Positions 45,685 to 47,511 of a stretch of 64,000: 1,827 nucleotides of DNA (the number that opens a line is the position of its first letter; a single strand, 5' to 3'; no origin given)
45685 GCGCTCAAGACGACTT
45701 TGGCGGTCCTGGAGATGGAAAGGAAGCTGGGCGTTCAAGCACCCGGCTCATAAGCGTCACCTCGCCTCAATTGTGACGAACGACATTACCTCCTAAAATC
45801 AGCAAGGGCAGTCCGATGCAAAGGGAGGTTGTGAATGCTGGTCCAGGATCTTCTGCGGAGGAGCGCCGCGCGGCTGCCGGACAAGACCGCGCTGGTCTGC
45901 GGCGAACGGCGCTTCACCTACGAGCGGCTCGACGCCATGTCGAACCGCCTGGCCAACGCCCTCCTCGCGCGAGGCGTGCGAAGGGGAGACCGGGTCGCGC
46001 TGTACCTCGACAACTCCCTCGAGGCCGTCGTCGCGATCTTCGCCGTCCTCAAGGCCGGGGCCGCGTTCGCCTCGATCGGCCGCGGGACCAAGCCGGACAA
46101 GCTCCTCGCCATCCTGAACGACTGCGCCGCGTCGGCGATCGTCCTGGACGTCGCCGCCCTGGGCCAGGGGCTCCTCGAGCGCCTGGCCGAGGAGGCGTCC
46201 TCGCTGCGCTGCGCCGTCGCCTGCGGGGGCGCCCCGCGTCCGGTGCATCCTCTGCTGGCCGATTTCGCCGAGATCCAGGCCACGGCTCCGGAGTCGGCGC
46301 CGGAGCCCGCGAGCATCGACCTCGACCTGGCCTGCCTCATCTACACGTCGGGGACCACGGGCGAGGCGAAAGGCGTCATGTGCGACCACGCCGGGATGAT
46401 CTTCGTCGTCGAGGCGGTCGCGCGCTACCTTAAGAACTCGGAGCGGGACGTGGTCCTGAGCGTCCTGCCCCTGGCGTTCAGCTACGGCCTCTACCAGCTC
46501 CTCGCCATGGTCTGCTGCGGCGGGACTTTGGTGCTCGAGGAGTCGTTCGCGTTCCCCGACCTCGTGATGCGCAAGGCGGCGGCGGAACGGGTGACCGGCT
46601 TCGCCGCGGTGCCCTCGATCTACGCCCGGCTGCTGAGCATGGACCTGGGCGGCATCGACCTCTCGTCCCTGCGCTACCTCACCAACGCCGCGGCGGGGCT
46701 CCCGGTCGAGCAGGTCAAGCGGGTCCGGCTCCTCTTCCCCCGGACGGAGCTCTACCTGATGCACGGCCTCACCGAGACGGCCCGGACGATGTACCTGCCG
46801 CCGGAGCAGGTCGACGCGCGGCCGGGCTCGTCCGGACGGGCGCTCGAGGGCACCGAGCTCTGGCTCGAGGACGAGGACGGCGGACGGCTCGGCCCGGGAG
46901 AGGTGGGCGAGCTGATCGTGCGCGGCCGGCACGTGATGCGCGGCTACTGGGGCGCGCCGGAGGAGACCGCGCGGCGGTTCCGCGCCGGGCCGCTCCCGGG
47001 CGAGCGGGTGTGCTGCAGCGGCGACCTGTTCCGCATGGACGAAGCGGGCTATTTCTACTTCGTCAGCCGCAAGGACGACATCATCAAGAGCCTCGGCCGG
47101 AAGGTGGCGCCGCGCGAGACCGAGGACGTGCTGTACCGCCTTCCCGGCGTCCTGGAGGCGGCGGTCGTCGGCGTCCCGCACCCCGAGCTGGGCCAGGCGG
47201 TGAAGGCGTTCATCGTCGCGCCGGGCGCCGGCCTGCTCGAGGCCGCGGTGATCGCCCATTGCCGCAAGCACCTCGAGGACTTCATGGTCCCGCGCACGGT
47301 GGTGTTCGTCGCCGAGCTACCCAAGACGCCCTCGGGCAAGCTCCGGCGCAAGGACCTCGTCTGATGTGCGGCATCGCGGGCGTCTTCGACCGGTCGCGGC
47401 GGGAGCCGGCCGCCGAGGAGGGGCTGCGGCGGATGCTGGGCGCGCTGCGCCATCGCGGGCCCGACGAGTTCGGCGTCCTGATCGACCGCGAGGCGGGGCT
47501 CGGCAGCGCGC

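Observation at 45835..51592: Tight five-gene operon (acyl-AMP ligase, AsnB-like amidotransferase, NadE-like amidoligase, ACP, LpxD-like N-acyltransferase): candidate pathway for an N-acylated, amidated lipid or small molecule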

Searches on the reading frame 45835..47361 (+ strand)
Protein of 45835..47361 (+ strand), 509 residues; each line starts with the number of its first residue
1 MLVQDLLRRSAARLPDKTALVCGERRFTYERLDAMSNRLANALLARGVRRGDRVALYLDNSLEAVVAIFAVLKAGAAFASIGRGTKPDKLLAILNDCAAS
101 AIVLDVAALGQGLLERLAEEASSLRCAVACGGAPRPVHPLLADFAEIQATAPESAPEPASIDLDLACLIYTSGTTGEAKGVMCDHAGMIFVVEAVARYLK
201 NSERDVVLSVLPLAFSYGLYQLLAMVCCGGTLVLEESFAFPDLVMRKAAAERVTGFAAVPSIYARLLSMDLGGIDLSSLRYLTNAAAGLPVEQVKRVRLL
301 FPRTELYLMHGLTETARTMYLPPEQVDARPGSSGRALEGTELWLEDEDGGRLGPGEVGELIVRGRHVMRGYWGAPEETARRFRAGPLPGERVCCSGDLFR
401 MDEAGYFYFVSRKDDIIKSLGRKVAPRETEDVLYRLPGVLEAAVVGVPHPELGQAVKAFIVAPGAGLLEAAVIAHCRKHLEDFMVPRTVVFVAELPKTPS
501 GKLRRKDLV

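Call 5: search_protein_families(library=ncbifam, proteins=[window:45835-47361:+], max_evalue=0.001)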
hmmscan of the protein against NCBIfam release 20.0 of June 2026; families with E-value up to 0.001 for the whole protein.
window:45835-47361:+ (509 aa): 107 families (the best 25 are shown)
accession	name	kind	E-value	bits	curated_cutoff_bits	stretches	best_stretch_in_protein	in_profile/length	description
TIGR03098.1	ligase_PEP_1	hypoth_equivalog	2.9e-131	438.5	592.35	1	2-508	1-514/517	acyl-CoA ligase (AMP-forming), exosortase A system-associated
NF004837.0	PRK06187.1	subfamily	1e-107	360.6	476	1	2-508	9-518/531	long-chain-fatty-acid--CoA ligase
NF006182.0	PRK08316.1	subfamily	6.7e-105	351.5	663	1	3-508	13-513/523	fatty acyl-CoA synthetase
NF005801.1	PRK07656.1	equivalog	9.8e-84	281.8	657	1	5-508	5-499/500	FadD3 family acyl-CoA ligase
NF006181.0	PRK08314.1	subfamily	2.3e-76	257.2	705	2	152-506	192-548/563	long-chain-fatty-acid--CoA ligase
TIGR01733.1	AA-adenyl-dom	subfamily_domain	2.3e-73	247.3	317.4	1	28-444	1-409/409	amino acid adenylation domain-containing protein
NF005702.0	PRK07514.1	subfamily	3.8e-73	246.6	558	1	14-506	16-494/506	malonyl-CoA synthase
NF005463.0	PRK07059.1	subfamily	3.2e-72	243.7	869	2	161-508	202-552/557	long-chain-fatty-acid--CoA ligase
NF005307.0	PRK06839.1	equivalog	1.6e-71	241.4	748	1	11-509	12-490/496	o-succinylbenzoate--CoA ligase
NF009233.0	PRK12583.1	subfamily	2.4e-70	237.5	832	1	3-505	20-543/558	fatty acid CoA ligase family protein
NF004114.0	PRK05605.1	equivalog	6.3e-70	236.1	766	2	155-507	213-564/575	long-chain-fatty-acid--CoA ligase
NF004511.1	PRK05852.1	equivalog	2.7e-68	230.8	650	1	4-507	2-499/505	FadD7 family fatty acid--CoA ligase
NF005863.0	PRK07798.1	subfamily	2.9e-68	230.8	543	1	4-502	7-521/540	acyl-CoA synthetase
NF006523.0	PRK08974.1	equivalog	5.5e-67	226.2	884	2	161-508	204-549/561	long-chain-fatty-acid--CoA ligase FadD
NF004808.0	PRK06155.1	equivalog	1.5e-66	224.8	722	1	3-508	23-518/542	ATP-dependent acyl-CoA ligase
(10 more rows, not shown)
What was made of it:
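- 45835..47364 (+): G1: adenylate-forming ligase, the carrier-protein loader (509 aa). Best NCBIfam hit is TIGR03098, at 438.5 bits, below the 592 cut-off (call 5).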

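Call 6: search_protein_families(library=pfam, proteins=[window:45835-47361:+], max_evalue=0.001)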
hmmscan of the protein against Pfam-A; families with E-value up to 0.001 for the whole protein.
window:45835-47361:+ (509 aa): 2 families
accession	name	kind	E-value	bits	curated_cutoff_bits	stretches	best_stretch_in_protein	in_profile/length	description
PF00501.34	AMP-binding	-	1.2e-86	291.4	29.9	1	7-372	1-384/384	AMP-binding enzyme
PF13193.12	AMP-binding_C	-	1.6e-22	80.7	24.5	1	428-502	1-76/76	AMP-binding enzyme C-terminal domain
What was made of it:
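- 45835..47364 (+): AMP-binding plus AMP-binding_C domains (call 6).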

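Call 44: search_solved_structures(query=window:45835-47361:+, show_alignments=0, max_evalue=1e-40)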
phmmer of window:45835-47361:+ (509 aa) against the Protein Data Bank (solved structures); distinct sequences matched with E-value up to 1e-40: 44.
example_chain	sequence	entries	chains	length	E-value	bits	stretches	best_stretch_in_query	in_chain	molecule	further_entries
6mfy_A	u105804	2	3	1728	1e-77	265.3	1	2-508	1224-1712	Linear gramicidin synthase subunit A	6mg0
6mfz_A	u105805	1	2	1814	1.4e-77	264.9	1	2-508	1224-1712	Linear gramicidin synthase subunit A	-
9be3_A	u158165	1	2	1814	1.4e-77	264.9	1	2-508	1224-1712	Linear gramicidin synthase subunit A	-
9be4_A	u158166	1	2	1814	1.4e-77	264.9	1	2-508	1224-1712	Linear gramicidin synthase subunit A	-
9meh_A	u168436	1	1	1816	1.4e-77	264.9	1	2-508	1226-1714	Linear gramicidin synthase subunit A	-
8xjz_C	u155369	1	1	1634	5.5e-66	226.6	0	13-446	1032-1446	Peptide synthetase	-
3wvn_A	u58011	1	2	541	6.8e-62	213.1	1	2-508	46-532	Non-ribosomal peptide synthetase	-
4fuq_A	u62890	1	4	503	1e-55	192.8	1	22-506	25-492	Malonyl CoA synthetase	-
4fut_A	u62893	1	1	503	6.3e-55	190.1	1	22-505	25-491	Malonyl CoA synthetase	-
4gxr_A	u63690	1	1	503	2.8e-54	188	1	22-505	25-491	Malonyl CoA synthetase, Benzoate-CoA ligase Chimeric protein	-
4gxq_A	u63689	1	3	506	7.7e-54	186.6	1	22-505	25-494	Malonyl CoA synthetase, Benzoate-CoA ligase Chimeric protein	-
8wev_A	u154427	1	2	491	5e-53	183.9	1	10-505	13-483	Feruloyl-CoA Synthetase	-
8weu_A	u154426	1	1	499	5.3e-53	183.8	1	10-505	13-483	Fatty-acyl-CoA synthase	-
3ivr_A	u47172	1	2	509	2.3e-52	181.7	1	3-505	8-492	Putative long-chain-fatty-acid CoA ligase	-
3wv4_A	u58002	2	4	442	3e-52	181.3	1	2-411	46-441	Non-ribosomal peptide synthetase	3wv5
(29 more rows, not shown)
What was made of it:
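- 45835..47364 (+): Best PDB hits are NRPS A-domains and MatB (call 44).
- G1 is closest to NRPS A-domains (call 44).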

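Call 49: search_solved_structures(query=window:45835-47361:+, show_alignments=1, max_evalue=1e-70)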
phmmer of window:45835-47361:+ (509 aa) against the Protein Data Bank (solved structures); distinct sequences matched with E-value up to 1e-70: 5.
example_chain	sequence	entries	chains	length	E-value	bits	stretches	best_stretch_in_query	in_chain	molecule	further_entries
6mfy_A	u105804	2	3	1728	1e-77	265.3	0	2-508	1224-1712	Linear gramicidin synthase subunit A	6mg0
6mfz_A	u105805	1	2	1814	1.4e-77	264.9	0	2-508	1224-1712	Linear gramicidin synthase subunit A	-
9be3_A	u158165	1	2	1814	1.4e-77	264.9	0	2-508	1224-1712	Linear gramicidin synthase subunit A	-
9be4_A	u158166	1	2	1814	1.4e-77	264.9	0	2-508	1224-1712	Linear gramicidin synthase subunit A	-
9meh_A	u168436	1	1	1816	1.4e-77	264.9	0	2-508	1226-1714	Linear gramicidin synthase subunit A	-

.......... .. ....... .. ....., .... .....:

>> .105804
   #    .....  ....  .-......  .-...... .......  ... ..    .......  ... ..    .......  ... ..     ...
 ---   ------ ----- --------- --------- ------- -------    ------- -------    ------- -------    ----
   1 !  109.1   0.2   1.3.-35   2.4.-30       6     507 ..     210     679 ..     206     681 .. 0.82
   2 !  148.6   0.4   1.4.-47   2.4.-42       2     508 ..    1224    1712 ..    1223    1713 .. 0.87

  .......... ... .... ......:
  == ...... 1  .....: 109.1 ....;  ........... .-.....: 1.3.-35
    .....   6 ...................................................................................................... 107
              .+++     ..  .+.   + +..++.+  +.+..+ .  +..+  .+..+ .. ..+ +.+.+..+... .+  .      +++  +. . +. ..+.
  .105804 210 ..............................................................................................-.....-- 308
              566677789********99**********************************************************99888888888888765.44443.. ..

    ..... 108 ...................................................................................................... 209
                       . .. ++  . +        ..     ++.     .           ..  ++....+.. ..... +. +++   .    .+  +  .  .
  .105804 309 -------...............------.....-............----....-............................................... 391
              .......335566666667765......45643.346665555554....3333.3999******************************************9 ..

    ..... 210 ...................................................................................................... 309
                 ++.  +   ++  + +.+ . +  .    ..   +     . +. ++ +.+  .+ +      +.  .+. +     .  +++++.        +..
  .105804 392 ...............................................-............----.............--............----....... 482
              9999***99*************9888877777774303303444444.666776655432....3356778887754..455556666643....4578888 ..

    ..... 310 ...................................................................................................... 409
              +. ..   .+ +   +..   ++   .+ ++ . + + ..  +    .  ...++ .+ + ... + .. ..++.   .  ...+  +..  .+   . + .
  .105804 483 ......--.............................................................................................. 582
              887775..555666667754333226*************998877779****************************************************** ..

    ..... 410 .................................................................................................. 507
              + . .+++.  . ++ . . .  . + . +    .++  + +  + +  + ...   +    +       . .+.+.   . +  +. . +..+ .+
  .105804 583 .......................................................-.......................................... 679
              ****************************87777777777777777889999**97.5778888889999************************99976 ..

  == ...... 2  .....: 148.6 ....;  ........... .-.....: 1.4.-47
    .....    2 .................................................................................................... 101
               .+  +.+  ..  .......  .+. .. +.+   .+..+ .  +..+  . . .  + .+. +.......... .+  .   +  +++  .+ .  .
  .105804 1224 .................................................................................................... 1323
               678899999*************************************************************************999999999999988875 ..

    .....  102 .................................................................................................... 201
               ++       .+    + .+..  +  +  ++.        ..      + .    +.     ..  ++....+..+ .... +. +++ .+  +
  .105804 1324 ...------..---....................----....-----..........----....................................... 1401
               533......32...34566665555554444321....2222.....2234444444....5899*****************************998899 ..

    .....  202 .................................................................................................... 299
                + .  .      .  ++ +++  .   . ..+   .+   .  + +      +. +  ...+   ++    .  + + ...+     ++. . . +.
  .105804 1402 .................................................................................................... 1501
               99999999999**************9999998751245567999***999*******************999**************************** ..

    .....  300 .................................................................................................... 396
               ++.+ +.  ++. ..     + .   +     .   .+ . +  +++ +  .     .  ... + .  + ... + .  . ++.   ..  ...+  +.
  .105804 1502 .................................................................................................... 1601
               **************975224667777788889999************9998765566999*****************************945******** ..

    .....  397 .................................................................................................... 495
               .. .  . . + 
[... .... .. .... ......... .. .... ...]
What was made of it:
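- Closest known: Dlt D-alanylation system. Different: G1 lacks the alpha-amino-binding Asp (call 49).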
